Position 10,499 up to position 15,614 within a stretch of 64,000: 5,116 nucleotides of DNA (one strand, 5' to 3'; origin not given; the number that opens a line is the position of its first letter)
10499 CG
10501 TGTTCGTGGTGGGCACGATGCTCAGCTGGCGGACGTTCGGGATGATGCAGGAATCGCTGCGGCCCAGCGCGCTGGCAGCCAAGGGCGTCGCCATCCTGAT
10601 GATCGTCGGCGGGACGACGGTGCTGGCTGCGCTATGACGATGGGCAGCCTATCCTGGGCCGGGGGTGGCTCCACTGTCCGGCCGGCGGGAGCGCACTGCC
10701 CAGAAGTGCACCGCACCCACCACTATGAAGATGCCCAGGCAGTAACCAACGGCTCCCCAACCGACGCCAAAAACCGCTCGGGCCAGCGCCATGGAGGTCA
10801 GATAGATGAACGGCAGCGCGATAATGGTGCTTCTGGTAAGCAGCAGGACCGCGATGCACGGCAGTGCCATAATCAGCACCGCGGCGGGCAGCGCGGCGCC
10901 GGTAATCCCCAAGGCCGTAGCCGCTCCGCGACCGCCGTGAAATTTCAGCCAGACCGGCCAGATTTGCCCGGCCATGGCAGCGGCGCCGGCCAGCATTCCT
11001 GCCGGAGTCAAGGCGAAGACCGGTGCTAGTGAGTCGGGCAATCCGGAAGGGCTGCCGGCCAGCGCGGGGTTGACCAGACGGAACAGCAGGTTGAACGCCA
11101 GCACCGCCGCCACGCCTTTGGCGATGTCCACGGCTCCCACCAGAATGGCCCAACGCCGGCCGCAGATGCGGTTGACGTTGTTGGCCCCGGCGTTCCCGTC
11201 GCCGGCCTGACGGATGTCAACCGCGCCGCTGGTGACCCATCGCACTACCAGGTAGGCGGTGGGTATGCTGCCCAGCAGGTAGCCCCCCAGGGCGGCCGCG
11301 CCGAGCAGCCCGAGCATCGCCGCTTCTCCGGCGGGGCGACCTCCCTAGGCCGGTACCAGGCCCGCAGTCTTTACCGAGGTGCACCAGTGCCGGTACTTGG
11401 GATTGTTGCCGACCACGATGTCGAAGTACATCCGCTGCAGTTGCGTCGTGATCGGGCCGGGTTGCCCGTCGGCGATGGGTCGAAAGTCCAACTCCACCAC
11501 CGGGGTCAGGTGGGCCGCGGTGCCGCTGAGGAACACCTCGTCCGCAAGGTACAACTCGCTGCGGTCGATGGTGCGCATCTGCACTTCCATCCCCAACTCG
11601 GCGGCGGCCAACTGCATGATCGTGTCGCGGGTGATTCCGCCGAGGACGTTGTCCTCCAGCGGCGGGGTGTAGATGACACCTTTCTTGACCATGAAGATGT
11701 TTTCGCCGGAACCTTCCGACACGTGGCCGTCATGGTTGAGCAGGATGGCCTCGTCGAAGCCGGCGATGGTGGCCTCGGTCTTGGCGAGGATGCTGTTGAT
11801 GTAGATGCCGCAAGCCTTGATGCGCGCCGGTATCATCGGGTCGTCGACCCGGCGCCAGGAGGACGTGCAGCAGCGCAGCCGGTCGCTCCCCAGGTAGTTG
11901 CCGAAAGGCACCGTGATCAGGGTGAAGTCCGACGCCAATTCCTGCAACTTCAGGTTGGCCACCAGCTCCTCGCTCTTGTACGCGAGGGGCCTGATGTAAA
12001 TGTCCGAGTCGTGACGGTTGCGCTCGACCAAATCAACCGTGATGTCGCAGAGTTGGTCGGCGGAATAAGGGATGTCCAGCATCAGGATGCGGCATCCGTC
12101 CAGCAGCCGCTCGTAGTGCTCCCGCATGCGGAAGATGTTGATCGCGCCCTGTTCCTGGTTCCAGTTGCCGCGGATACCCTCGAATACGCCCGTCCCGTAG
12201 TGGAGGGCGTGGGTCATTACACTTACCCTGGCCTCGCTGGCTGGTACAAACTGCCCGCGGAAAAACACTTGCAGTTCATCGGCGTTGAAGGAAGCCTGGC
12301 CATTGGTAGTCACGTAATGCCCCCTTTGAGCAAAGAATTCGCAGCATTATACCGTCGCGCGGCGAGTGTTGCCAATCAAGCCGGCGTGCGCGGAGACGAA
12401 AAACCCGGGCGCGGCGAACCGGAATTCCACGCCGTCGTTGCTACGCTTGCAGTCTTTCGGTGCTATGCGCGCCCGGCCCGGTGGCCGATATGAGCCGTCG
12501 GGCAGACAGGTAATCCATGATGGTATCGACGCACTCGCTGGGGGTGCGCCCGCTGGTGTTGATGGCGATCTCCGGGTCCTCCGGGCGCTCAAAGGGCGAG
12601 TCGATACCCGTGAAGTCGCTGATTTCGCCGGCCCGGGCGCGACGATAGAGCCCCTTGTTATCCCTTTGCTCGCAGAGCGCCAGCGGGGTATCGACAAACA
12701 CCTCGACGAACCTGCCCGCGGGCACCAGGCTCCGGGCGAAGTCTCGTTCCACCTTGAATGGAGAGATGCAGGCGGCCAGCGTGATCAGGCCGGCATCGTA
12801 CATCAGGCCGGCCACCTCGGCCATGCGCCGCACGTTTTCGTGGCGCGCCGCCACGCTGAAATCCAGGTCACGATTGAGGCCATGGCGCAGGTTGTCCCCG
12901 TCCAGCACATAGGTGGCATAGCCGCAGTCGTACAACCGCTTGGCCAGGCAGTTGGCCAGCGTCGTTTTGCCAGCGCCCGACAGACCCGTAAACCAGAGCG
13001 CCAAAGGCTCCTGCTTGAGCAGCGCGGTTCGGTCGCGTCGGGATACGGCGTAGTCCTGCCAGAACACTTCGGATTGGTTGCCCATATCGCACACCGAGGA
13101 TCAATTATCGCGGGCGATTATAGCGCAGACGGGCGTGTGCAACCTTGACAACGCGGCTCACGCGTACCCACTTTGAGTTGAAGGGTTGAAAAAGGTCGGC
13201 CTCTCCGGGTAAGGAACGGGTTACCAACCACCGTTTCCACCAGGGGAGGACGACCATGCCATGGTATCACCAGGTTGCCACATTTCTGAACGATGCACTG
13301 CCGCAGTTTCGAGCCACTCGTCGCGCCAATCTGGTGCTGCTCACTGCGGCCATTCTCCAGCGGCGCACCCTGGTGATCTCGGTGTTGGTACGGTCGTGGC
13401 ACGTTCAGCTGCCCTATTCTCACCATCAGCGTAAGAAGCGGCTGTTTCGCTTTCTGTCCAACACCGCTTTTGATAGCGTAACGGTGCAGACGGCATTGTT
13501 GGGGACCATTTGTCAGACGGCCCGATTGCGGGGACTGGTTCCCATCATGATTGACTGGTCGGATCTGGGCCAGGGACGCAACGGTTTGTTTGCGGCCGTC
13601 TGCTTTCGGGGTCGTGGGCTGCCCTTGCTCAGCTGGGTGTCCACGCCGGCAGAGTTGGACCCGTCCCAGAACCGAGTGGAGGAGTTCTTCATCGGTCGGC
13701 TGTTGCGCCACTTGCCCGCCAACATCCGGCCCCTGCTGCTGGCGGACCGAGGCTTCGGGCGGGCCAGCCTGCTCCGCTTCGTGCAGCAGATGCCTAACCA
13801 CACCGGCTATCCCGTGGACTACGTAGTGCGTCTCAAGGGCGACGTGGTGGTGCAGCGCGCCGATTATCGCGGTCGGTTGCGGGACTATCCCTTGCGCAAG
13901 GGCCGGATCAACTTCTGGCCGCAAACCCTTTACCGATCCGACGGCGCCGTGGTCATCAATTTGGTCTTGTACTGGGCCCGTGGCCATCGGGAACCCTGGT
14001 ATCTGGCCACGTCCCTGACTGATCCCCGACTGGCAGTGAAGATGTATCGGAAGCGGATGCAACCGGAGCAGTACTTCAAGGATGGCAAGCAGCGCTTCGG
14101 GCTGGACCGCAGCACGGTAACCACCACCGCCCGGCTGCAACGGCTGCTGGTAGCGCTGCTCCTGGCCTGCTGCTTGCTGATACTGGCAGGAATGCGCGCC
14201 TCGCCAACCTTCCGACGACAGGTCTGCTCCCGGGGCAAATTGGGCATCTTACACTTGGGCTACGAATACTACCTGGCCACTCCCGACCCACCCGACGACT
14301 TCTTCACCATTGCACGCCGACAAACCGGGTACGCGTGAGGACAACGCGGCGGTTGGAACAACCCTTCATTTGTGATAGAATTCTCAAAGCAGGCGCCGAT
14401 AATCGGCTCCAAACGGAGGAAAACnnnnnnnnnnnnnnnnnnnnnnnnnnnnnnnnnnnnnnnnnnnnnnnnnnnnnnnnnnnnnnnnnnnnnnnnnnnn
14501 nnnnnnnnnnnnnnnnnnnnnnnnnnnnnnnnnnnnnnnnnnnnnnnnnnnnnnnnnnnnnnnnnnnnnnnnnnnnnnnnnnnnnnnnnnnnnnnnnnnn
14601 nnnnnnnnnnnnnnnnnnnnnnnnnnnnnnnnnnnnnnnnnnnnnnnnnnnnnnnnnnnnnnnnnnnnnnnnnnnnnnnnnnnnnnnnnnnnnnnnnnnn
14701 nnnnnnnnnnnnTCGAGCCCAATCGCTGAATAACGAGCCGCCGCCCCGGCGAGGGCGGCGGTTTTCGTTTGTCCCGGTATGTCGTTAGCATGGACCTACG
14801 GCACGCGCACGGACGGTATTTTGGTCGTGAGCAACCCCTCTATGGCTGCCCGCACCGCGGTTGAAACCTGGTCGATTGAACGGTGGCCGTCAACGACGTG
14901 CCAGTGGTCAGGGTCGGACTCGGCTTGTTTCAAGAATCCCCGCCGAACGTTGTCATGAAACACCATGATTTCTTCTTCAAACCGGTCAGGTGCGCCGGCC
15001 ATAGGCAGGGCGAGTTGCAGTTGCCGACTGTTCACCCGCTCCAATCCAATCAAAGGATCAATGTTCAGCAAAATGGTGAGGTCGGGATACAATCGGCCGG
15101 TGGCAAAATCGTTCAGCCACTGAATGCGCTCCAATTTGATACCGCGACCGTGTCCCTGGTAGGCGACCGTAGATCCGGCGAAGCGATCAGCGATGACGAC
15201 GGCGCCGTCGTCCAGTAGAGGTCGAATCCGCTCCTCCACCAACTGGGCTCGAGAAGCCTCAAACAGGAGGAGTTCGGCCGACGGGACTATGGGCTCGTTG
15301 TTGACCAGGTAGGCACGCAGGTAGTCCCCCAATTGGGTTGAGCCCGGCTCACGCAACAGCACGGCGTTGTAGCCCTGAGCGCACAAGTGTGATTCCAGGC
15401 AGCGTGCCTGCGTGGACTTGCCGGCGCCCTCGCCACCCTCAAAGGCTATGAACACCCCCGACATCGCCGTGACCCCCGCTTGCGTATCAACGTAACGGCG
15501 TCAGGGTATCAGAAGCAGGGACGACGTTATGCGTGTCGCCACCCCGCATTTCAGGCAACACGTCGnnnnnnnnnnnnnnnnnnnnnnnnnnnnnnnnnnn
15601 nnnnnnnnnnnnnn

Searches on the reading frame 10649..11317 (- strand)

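Call 24: search_protein_families(library=pfam, proteins=[window:10649-11317:-], max_evalue=0.001)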
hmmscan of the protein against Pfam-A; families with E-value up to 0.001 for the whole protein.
window:10649-11317:- (222 aa): 1 family
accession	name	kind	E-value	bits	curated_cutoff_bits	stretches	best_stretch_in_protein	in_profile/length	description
PF02660.20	G3P_acyltransf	-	7.7e-33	114.3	24.1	1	12-204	2-153/164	Glycerol-3-phosphate acyltransferase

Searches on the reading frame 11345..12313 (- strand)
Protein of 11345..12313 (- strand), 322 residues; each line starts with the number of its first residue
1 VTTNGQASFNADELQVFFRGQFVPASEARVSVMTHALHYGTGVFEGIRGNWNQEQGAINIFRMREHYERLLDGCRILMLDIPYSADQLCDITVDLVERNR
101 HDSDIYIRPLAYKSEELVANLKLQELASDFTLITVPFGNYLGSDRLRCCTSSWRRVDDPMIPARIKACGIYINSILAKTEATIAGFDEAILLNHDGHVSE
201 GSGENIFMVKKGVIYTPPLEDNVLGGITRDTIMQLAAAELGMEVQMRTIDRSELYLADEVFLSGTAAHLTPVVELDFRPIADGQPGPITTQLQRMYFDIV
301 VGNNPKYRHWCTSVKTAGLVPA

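Call 24: search_protein_families(library=pfam, proteins=[window:11345-12313:-], max_evalue=0.001)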
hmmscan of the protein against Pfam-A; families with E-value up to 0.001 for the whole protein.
window:11345-12313:- (322 aa): 1 family
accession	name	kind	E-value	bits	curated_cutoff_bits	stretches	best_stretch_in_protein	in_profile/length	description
PF01063.24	Aminotran_4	-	1.1e-49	169.8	28.5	1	42-274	1-222/223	Amino-transferase class IV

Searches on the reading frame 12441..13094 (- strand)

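Call 24: search_protein_families(library=pfam, proteins=[window:12441-13094:-], max_evalue=0.001)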
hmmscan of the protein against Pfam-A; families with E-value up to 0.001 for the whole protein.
window:12441-13094:- (217 aa): 3 families
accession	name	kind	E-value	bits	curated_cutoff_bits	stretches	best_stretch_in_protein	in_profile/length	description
PF01583.26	APS_kinase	-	1.6e-61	207.3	21.1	1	31-178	3-151/152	Adenylylsulphate kinase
PF13671.12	AAA_33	-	8.5e-06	26.6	27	1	34-146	3-116/143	AAA domain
PF13238.12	AAA_18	-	0.0007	20.5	29.4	0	36-70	4-29/128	AAA domain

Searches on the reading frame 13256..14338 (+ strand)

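Call 24: search_protein_families(library=pfam, proteins=[window:13256-14338:+], max_evalue=0.001)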
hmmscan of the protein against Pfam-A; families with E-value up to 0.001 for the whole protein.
window:13256-14338:+ (360 aa): 3 families
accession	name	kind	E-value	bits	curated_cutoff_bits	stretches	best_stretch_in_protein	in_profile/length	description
PF01609.27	DDE_Tnp_1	-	4.9e-14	53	23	1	145-306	64-199/200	Transposase DDE domain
PF13701.12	DDE_Tnp_1_4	-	6.4e-05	21.8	34.7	1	145-307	201-369/435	Transposase DDE domain group 1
PF13546.12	DDE_5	-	0.00035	20.6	27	0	17-100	5-83/272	DDE superfamily endonuclease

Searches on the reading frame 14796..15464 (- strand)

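Call 24: search_protein_families(library=pfam, proteins=[window:14796-15464:-], max_evalue=0.001)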
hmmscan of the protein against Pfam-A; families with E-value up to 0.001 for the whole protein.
window:14796-15464:- (222 aa): 2 families
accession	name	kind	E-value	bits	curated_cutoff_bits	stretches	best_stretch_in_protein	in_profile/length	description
PF02223.23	Thymidylate_kin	-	2.3e-45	155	27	1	8-203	1-184/185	Thymidylate kinase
PF13521.12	AAA_28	-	2.2e-06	28.4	27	1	6-138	2-121/164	AAA domain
